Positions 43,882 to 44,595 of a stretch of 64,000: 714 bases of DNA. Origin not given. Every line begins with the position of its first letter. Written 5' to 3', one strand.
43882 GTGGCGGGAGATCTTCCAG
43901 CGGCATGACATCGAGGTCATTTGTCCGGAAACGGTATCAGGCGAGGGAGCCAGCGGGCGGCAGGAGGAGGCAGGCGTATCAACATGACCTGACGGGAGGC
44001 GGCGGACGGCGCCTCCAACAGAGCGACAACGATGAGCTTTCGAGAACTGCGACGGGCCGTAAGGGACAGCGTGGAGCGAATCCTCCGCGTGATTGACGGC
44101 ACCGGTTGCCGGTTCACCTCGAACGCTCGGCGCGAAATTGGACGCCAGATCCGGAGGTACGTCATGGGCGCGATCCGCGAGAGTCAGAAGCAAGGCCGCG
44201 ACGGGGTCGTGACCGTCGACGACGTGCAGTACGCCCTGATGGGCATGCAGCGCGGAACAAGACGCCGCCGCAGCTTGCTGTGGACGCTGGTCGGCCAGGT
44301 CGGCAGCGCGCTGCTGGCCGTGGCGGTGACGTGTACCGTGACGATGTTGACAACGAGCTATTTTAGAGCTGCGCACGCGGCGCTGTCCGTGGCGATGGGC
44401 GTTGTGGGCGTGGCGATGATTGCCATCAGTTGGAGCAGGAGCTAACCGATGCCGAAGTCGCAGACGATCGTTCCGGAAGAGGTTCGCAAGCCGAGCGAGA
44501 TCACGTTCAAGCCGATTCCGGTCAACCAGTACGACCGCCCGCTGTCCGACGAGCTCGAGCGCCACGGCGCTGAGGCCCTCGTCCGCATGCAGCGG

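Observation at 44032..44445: Membrane-anchored histone-fold-like protein encoded between a DeoR regulator and a fused E1 dehydrogenase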

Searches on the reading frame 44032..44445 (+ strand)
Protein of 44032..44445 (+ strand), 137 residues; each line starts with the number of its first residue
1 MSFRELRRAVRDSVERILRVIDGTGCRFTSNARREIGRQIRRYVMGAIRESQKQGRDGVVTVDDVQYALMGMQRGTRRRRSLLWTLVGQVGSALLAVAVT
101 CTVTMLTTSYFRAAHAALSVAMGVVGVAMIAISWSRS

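Call 3: search_protein_families(library=pfam, proteins=[window:44032-44445:+], max_evalue=10)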
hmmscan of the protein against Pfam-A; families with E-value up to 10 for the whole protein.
window:44032-44445:+ (137 aa): 2 families
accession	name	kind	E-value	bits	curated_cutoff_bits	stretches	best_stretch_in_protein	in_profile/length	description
PF01637.24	ATPase_2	-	0.035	14.3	33.2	1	25-92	79-141/225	ATPase domain predominantly from Archaea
PF14235.11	DUF4337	-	0.41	11.2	27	1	90-134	119-161/161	Domain of unknown function (DUF4337)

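Call 4: search_protein_families(library=ncbifam, proteins=[window:44032-44445:+], max_evalue=10)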
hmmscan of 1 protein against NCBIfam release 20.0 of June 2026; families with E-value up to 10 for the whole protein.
window:44032-44445:+ (137 aa): 1 family
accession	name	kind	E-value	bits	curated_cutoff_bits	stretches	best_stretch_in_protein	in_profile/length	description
NF033634.1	SLATT_1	domain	0.17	11.8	41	1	76-131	19-73/132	SLATT domain-containing protein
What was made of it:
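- On Histone fold (PF00808 CBFD_NFYB_HMF / PF00125 / archaeal HMf type): NCBIfam gives none (call 4).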

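Call 5: search_solved_structures(query=window:44032-44445:+, max_evalue=10, show_alignments=3)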
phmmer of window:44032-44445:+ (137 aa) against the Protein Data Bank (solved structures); distinct sequences matched with E-value up to 10: 17.
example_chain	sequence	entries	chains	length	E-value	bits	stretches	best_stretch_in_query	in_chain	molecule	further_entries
9e5c_6f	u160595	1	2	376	0.23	14.7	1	3-48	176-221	Actin A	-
4r5d_A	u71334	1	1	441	0.41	13.9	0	18-43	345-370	Leucine rich repeat protein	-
9y6s_6l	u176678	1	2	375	0.87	12.8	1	4-45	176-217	Actin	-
8c47_A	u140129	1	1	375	0.88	12.8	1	4-45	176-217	Actin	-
7q8b_A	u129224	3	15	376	0.88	12.8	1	4-45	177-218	Actin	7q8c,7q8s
1fns_A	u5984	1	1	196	0.94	12.7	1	22-107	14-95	VON WILLEBRAND FACTOR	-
1ijb_A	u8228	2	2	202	1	12.6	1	22-107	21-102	von Willebrand factor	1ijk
4c2a_A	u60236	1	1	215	1.2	12.4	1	22-107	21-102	VON WILLEBRAND FACTOR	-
1oak_A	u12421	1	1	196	1.3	12.3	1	22-107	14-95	VON WILLEBRAND FACTOR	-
7zwh_G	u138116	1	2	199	1.4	12.2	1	22-107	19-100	von Willebrand factor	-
4c29_A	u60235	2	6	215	1.4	12.2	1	21-107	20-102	VON WILLEBRAND FACTOR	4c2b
7a6o_A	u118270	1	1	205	1.4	12.1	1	22-107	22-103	von Willebrand factor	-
1m10_A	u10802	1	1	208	1.5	12.1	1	22-107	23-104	von Willebrand Factor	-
1auq_A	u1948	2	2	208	1.5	12.1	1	22-107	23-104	A1 DOMAIN OF VON WILLEBRAND FACTOR | Von Willebrand factor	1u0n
1uex_C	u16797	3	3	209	1.5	12.1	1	22-107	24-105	von Willebrand Factor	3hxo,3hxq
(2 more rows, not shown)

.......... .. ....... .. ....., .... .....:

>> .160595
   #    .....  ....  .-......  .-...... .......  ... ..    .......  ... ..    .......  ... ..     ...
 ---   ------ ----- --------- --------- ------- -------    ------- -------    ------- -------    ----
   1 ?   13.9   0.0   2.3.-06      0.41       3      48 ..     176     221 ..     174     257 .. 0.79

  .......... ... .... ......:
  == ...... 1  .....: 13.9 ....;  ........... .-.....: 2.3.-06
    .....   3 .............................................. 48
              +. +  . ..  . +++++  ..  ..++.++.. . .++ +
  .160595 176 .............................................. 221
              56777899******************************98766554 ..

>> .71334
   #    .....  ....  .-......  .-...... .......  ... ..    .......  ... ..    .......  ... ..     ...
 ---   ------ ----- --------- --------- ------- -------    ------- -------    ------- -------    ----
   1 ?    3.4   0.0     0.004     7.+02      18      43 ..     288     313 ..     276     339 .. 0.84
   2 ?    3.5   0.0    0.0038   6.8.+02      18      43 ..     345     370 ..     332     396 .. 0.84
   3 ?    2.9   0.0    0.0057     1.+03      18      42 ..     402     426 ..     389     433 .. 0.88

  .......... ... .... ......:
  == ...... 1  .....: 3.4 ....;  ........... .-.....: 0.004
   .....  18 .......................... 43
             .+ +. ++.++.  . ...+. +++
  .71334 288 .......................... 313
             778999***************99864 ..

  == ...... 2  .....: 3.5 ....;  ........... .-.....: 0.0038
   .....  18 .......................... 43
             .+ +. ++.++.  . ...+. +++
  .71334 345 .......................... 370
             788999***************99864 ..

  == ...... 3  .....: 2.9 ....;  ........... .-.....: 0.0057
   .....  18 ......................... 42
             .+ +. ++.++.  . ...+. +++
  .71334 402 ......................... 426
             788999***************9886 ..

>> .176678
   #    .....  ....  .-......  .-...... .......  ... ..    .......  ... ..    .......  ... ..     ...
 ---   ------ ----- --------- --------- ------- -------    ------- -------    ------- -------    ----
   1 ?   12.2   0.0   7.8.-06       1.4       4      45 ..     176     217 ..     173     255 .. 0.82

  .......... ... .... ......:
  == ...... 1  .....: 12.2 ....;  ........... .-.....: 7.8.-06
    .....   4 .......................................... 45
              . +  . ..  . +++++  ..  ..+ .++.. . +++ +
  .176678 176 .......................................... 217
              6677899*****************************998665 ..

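Call 6: find_homologous_proteins(query=window:44032-44445:+, max_evalue=0.01)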
Query window:44032-44445:+ (137 aa): 1 proteins with E <= 0.01 among 124 candidates.
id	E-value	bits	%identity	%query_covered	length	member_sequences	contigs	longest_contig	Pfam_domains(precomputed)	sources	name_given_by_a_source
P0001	2.6e-49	184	100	68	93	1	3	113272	-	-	-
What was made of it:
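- Tried and rejected: The word-indexed search of 5.8e9 proteins found only the protein itself (call 6).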

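Call 11: find_encoding_contigs(protein=P0001, flank=10000, max_places=6)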
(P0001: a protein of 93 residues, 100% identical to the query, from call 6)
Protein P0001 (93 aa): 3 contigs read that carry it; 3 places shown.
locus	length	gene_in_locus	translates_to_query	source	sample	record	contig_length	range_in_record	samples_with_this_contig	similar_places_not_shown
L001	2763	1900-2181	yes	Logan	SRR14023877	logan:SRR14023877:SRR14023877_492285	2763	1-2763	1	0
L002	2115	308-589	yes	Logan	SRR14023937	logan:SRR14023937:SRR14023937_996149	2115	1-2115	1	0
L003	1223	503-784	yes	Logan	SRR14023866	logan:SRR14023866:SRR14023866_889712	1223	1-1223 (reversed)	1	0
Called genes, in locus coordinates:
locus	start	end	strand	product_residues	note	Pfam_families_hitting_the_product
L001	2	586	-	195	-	?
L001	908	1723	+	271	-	PF00392:GntR (weak), PF08220:HTH_DeoR, PF08279:HTH_11 (weak), PF12840:HTH_20 (weak), PF13412:HTH_24, PF25212:HVO_A0114 (weak), PF25213:HVO_A0261_N (weak), PF00455:DeoRC, +1 more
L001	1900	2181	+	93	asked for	-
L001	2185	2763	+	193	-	?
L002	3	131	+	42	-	?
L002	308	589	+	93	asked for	-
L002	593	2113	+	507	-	?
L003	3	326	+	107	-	?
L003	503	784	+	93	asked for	-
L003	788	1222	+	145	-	?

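Call 17: predict_structure(protein=window:44032-44445:+)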
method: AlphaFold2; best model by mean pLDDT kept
length: 137 residues; sequences in the alignment: 1
mean_pLDDT: 53.7   pTM: 0.41
mean pLDDT of the five models: 53.7, 52.1, 51.1, 49.8, 47.7
residues with pLDDT >= 90: 0; 70-90: 13; 50-70: 65; < 50: 59
segments of 3 or more residues with pLDDT < 50: 58-89, 102-106, 108-111, 125-137
pLDDT, mean of each block of 10 residues (from residue 1): 66 67 62 69 64 53 40 41 47 52 49 52 47 39
secondary structure, 60 per line:
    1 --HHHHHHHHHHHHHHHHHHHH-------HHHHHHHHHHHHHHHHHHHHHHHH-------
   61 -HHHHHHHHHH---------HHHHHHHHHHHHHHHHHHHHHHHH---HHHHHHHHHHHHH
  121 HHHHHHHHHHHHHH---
elements in order: H3-22 H30-53 H62-71 H81-104 H108-134
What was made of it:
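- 44275..44343 (+): Predicted transmembrane helix 1 (residues 82-104). AlphaFold helix 81-104 (call 17).
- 44368..44430 (+): Predicted transmembrane helix 2 (residues 113-133), after a short loop (SYFRAAH). AlphaFold helix 108-134 (call 17).
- Checked: AlphaFold puts helices at 81-104 and 108-134 (call 17).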

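Call 18: search_protein_representatives(protein=window:44032-44445:+)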
Query: 137 residues. Proteins with E-value up to 0.001 (for the whole library): 3; up to 1e-10: 1; up to 1e-30: 1. The best 3 are listed.
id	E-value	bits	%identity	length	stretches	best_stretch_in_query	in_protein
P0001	8.1e-50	184.0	100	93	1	45-137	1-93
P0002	4.8e-06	42.7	33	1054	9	83-129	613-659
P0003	1.5e-05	41.2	35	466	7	83-118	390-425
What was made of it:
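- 44032..44445 (+): ORF of 137 aa plus stop: an orphan small membrane protein. No homologue in 1.84e9 representatives (call 18).
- No hit to the soluble domain at E <= 1e-3 in 1.84e9 representatives (call 18).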

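Call 25: fold_search(model_id=the predicted structure, library=pdb)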
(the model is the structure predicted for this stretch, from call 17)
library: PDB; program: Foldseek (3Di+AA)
matches with E <= 10: 25; with E <= 0.001: 0
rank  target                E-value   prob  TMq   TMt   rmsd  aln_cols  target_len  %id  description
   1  6r0m_A                1.3e+00  0.12  0.27  0.35  10.3        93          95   14  Histone fold domain of AtNF-YB2/NF-YC3 in P212121 (released 2020-09-30)
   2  7c9p_A                1.7e+00  0.10  0.27  0.35   9.1        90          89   13  Crystal structure of rice histone-fold dimer GHD8/OsNF-YC2 (released 2020-09-09)
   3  6r2v_B                2.1e+00  0.09  0.26  0.34   9.2        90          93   11  Arabidopsis NF-Y/CCAAT-box complex (released 2020-09-30)
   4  3b0b_A                2.3e+00  0.12  0.30  0.39   7.8        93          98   19  Crystal structure of the chicken CENP-S/CENP-X complex (released 2012-03-07)
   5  4drb_H                2.4e+00  0.10  0.30  0.39   8.5        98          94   16  The crystal structure of FANCM bound MHF complex (released 2012-05-16)
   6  7c9o_B                2.7e+00  0.09  0.27  0.38   7.8        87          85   14  Crystal structure of DNA-bound CCT/NF-YB/YC complex (HD1CCT/GHD8/OsNF-YC2) (released 2020-09-09)
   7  4drb_B                2.9e+00  0.09  0.29  0.36   9.5        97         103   15  The crystal structure of FANCM bound MHF complex (released 2012-05-16)
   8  4drb_G                3.8e+00  0.08  0.29  0.36   9.3        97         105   15  The crystal structure of FANCM bound MHF complex (released 2012-05-16)
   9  4dra_C                4.0e+00  0.08  0.29  0.38   8.3        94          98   16  Crystal structure of MHF complex (released 2012-05-16)
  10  4g91_B                4.3e+00  0.09  0.28  0.37   5.2        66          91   14  CCAAT-binding complex from Aspergillus nidulans (released 2012-10-31)
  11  4g92_B                4.3e+00  0.09  0.27  0.36   5.3        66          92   14  CCAAT-binding complex from Aspergillus nidulans with DNA (released 2012-10-31)
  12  6r0n_A                4.3e+00  0.08  0.27  0.36   5.3        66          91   12  Histone fold domain of AtNF-YB2/NF-YC3 in I2 (released 2020-09-30)
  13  3a6n_A                5.2e+00  0.08  0.30  0.39   5.8        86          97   20  The nucleosome containing a testis-specific histone variant, human H3T (released 2010-05-26)
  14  4kud_A                6.0e+00  0.08  0.30  0.40   5.6        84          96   19  Crystal structure of N-terminal acetylated Sir3 BAH domain D205N mutant in complex with yeast nucleosome core particle (released 2013-08-07)
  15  2m8t_MODEL_1_A        6.4e+00  0.09  0.25  0.30   6.3        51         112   20  Solution NMR structure of the V209M variant of the human prion protein (residues 90-231) (released 2013-09-11)
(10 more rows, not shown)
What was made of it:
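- The full-length model gave 24 of 25 (call 25).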

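Call 56: search_protein_families(library=phrogs, proteins=[window:44032-44445:+], max_evalue=1)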
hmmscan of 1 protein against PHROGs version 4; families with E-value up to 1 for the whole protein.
window:44032-44445:+ (137 aa): 4 families
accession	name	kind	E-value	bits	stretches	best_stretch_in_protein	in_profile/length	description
phrog_36819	-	unknown function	0.069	14.1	1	18-31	21-34/64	-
phrog_32365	-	unknown function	0.24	12.6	1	114-135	7-28/52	-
phrog_22786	-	unknown function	0.24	12.4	0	14-59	14-59/102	-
phrog_3899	-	unknown function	0.71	11.2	0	84-120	7-43/107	-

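Call 57: search_protein_families(library=padloc, proteins=[window:44032-44445:+], max_evalue=1)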
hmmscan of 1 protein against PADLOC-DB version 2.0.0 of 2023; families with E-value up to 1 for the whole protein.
window:44032-44445:+ (137 aa): 0 families
